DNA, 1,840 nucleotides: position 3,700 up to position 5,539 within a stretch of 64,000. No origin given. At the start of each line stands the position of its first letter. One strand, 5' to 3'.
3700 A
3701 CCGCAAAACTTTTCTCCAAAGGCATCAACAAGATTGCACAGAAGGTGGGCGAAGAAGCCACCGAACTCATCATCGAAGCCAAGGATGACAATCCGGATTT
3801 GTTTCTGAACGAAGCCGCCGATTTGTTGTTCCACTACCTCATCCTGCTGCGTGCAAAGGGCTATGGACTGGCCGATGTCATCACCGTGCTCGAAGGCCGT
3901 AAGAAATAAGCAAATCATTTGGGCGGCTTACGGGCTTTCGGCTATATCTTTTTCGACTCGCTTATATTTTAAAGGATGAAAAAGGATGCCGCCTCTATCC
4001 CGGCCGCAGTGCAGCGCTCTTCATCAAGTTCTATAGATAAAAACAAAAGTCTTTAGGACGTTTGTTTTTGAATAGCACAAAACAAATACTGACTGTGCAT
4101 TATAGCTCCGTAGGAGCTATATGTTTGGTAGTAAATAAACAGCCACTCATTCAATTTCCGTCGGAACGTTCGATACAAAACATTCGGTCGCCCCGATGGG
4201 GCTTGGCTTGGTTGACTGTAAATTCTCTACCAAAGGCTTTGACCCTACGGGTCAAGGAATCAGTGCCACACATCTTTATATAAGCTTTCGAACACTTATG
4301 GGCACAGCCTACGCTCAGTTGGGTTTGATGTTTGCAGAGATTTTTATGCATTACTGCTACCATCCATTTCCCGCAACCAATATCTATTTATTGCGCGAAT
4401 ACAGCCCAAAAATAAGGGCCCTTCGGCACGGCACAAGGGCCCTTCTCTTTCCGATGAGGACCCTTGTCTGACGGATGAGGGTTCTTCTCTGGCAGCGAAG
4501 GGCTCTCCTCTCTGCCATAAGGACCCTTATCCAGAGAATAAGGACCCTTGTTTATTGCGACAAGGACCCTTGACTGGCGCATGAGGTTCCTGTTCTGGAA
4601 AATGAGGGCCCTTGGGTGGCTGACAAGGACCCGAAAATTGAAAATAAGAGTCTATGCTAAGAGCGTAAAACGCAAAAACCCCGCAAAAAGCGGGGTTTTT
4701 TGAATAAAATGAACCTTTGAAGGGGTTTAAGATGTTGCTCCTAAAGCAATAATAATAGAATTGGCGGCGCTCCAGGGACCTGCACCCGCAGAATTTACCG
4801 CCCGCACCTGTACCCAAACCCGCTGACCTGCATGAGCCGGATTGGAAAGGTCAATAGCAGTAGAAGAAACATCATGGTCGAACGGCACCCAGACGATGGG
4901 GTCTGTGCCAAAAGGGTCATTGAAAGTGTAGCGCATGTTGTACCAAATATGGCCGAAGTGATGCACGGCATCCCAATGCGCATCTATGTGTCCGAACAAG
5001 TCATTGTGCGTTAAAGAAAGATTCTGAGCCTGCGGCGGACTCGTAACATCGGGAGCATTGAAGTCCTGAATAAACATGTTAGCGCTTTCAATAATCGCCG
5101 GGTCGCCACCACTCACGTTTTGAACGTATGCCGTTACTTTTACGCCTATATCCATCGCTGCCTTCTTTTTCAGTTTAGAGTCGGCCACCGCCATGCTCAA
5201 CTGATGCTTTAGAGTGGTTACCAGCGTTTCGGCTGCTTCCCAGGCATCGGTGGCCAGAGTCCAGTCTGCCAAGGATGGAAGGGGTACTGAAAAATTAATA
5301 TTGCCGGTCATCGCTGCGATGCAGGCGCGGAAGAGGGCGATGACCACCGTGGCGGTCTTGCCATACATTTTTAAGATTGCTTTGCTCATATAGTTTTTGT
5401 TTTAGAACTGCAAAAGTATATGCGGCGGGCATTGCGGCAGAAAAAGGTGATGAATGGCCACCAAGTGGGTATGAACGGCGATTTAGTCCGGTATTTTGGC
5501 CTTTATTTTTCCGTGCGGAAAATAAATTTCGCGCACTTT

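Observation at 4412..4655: Twelve-copy, strictly 21-bp-phased array with a palindromic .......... core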

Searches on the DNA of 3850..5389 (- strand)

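Call 4: search_rna_families(source=window, start=3850, end=4800, threshold=evalue, max_evalue=10, show_alignments=3)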
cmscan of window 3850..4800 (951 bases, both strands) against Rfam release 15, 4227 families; matches with E-value up to 10: 31.
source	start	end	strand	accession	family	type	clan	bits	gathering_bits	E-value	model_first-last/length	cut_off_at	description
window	3924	4009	-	RF01705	Flavo-1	Gene; sRNA;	-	40.9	42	3.8e-07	1-76/76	no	Flavo-1 RNA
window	4641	4735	-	RF01770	rimP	Cis-reg; leader;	-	29.7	47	0.013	1-102/102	no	Gammaprotebacteria rimP leader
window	4666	4742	-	RF01772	rnk_pseudo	Cis-reg; leader;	-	29.2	55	0.01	1-108/108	no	Pseudomonas rnk leader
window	4637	4703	+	RF02891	AgrB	Gene; antisense;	-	25.8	40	0.065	1-84/84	no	ArsR-gov region gene B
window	4636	4705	+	RF01859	Phe_leader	Cis-reg; leader;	-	22.5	55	0.4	1-125/125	no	Phenylalanine leader peptide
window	4611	4703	+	RF00513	Trp_leader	Cis-reg; leader;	-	20.8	41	0.18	1-100/100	no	Tryptophan operon leader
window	4046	4145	-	RF01230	snoR77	Gene; snRNA; snoRNA; HACA-box;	-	20.1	47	1.5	1-131/131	no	Small nucleolar RNA snoR77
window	4443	4500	+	RF01938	mir-1251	Gene; miRNA;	-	19.4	81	0.2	1-66/66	no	mir-1251 microRNA precursor family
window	4616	4702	+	RF00370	sroD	Gene; sRNA;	-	19.2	50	0.52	1-86/86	no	sroD RNA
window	4674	4740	-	RF01394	isrK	Gene; sRNA;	-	19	50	0.15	1-77/77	no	isrK Hfq binding RNA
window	4518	4572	-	RF03286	MIR6146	Gene; miRNA;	-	19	59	0.55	1-75/75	no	MIR6146 microRNA precursor family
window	4602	4697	+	RF02236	asX2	Gene; sRNA;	-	18.9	70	0.54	1-87/87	no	Xanthomonas sRNA asX2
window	4635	4706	+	RF02075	STnc230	Gene; sRNA;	-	18.7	50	7.4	1-83/83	no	Enterobacterial sRNA STnc230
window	4447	4500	+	RF01132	sR48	Gene; snRNA; snoRNA; CD-box;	-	17.5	40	2.8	1-59/59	no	Small nucleolar RNA sR48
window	4654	4706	+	RF02063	STnc350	Gene; sRNA;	-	17.4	60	2.5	1-68/68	no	Salmonella enterica sRNA STnc350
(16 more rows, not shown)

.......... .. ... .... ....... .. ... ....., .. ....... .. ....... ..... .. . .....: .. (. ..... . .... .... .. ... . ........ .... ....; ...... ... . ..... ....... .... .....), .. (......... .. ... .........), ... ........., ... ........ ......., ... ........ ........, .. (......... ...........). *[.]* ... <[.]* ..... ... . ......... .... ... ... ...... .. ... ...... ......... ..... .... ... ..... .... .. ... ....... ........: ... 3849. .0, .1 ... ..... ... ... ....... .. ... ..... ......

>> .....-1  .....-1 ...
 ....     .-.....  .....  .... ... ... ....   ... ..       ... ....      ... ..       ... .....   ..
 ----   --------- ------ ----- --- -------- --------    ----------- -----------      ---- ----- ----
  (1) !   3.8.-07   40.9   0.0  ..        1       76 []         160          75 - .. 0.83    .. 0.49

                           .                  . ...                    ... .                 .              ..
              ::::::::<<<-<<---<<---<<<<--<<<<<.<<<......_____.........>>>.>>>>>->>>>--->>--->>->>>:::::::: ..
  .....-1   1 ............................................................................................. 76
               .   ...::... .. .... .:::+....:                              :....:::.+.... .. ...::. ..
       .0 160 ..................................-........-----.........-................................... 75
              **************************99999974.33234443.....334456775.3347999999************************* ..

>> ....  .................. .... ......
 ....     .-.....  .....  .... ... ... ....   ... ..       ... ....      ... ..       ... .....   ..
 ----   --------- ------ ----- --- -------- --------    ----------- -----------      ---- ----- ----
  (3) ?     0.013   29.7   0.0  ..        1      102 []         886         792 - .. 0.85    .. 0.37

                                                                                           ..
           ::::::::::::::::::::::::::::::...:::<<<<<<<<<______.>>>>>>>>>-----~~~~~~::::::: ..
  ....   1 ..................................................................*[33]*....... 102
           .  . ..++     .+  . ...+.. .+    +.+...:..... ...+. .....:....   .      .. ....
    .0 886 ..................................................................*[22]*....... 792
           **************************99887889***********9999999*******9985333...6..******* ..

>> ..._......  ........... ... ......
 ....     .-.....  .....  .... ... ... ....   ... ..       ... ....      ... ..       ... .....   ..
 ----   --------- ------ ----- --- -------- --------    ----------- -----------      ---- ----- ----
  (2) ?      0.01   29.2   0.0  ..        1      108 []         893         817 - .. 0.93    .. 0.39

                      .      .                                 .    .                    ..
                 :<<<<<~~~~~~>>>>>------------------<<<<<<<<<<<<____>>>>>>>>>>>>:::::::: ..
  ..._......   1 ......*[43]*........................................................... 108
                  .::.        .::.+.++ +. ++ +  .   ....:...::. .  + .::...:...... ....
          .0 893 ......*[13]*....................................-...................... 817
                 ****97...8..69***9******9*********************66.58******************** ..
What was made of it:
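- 3924..4009 (-): Flavo-1-like RNA motif just below the Rfam threshold (40.9 against 42 bits). It lies downstream, on the minus strand, of the promoter box that abuts the array. call 4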

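Call 112: search_rna_families(sources=[L214, L215, L217, L218, L219, L220, L221, L225, L227, L228, L233, L236, L239], threshold=gathering)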
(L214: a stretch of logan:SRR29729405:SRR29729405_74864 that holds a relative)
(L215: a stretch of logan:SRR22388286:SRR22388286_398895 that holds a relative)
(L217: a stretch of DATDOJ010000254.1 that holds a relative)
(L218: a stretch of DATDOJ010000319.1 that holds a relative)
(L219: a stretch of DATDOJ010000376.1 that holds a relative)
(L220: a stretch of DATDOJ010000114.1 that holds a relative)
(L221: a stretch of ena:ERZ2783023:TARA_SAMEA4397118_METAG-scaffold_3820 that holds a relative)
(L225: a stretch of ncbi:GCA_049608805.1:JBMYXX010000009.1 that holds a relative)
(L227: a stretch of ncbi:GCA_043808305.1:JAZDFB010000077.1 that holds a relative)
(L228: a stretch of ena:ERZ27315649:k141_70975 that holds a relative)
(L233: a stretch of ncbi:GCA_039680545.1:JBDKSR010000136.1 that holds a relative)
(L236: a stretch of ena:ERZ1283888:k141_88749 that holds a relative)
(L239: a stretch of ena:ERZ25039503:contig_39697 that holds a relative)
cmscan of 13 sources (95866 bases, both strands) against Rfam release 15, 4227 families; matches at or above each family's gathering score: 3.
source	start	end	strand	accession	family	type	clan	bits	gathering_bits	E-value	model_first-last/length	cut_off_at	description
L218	1072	1145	+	RF00005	tRNA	Gene; tRNA;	CL00001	68.5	29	1.2e-12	1-71/71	no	tRNA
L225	9877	9964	+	RF00005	tRNA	Gene; tRNA;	CL00001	56.6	29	2.3e-09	1-71/71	no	tRNA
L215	1107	1143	+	RF02914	DUF805b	Cis-reg;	CL00115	45.1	35.6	2e-09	1-35/35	no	DUF805b RNA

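Call 113: search_rna_families(sources=[L215, L216, L217, L219], threshold=evalue, max_evalue=0.1, show_alignments=3)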
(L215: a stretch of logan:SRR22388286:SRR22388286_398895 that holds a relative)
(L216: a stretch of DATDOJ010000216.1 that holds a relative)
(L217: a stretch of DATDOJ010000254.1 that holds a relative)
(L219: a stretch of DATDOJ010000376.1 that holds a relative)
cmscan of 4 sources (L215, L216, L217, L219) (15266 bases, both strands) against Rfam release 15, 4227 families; matches with E-value up to 0.1: 3.
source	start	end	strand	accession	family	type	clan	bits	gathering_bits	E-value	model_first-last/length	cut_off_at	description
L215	1107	1143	+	RF02914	DUF805b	Cis-reg;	CL00115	45.1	35.6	3.2e-10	1-35/35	no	DUF805b RNA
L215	1853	1902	+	RF03743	MIR7696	Gene; miRNA;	-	28.6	83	0.068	1-88/88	no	MIR7696 microRNA precursor family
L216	4120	4269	-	RF00003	U1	Gene; snRNA; splicing;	CL00005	22.4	69.5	0.036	1-166/166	no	U1 spliceosomal RNA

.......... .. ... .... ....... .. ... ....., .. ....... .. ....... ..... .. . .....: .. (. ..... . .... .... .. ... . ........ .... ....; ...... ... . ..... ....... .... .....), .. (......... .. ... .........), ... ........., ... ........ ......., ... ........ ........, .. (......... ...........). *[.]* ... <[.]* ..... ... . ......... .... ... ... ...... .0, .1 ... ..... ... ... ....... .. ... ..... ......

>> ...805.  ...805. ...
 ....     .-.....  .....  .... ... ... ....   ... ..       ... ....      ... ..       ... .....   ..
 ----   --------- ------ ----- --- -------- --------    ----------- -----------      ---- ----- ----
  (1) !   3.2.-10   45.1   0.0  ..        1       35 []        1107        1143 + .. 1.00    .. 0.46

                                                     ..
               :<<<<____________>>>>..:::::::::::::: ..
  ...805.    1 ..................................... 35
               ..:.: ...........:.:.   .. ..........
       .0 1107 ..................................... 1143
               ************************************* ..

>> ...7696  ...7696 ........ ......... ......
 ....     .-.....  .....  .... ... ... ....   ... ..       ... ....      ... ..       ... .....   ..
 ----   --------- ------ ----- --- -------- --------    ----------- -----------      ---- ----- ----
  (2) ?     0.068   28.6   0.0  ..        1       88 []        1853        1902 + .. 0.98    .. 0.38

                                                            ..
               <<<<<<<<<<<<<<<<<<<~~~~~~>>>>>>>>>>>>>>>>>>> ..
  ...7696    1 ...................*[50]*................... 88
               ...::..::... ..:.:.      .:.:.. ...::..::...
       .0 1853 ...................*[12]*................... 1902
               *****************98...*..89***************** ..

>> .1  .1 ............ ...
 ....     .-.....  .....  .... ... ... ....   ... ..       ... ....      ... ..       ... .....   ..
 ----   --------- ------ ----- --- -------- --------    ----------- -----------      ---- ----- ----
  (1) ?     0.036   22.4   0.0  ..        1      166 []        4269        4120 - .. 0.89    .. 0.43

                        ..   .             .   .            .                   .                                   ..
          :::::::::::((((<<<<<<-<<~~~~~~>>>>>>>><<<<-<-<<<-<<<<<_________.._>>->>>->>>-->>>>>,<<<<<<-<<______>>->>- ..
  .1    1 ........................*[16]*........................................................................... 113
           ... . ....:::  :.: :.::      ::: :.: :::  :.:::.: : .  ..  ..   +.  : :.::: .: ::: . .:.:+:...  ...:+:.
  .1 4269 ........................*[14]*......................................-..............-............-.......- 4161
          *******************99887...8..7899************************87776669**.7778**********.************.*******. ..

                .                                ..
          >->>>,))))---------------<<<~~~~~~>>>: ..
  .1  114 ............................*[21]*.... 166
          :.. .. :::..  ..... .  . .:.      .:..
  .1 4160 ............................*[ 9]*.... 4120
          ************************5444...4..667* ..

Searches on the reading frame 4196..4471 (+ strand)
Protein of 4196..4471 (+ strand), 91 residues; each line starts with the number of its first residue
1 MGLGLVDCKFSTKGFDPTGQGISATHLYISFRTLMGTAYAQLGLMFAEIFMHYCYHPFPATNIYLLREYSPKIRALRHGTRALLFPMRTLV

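Call 12: search_protein_families(library=pfam, proteins=[window:4196-4471:+], max_evalue=0.01)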
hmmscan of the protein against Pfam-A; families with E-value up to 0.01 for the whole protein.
window:4196-4471:+ (91 aa): 0 families
